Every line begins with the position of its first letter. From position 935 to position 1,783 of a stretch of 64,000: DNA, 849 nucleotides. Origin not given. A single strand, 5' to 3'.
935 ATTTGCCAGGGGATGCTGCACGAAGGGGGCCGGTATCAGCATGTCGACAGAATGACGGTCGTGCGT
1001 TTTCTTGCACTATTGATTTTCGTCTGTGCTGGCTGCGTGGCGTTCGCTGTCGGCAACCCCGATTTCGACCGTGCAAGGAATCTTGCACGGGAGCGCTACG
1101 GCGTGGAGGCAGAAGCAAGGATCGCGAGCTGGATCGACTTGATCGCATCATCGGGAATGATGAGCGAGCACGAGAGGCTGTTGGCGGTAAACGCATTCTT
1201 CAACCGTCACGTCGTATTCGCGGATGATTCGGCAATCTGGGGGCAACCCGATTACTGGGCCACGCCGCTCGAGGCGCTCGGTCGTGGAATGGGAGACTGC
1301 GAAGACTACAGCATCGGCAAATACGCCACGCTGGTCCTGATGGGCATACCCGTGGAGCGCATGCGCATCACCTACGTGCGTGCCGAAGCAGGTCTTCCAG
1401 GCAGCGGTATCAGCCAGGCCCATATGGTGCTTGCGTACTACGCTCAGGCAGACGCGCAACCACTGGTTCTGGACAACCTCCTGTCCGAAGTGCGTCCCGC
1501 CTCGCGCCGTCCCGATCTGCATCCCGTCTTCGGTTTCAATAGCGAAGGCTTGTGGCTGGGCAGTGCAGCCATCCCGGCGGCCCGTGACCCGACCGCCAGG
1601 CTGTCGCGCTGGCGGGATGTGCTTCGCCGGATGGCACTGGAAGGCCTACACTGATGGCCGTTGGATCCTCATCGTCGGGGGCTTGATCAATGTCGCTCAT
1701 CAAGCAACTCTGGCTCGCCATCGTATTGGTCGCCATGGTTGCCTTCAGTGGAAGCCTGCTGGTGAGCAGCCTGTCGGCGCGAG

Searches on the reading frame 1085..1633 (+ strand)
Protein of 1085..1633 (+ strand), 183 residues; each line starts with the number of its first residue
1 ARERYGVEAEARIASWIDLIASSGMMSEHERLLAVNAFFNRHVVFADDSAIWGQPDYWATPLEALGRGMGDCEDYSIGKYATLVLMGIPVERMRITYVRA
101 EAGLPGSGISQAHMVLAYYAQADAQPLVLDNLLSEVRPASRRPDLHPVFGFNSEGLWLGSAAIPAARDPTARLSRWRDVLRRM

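Call 90: search_protein_families(library=ncbifam, proteins=[window:1085-1633:+], max_evalue=0.01)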
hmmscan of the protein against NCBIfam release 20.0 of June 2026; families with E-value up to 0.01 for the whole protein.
window:1085-1633:+ (183 aa): 1 family
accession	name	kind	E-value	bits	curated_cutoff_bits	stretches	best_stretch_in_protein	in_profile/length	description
NF045674.1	CystProtLapG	equivalog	2e-63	213.5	320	1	4-183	37-212/221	cysteine protease LapG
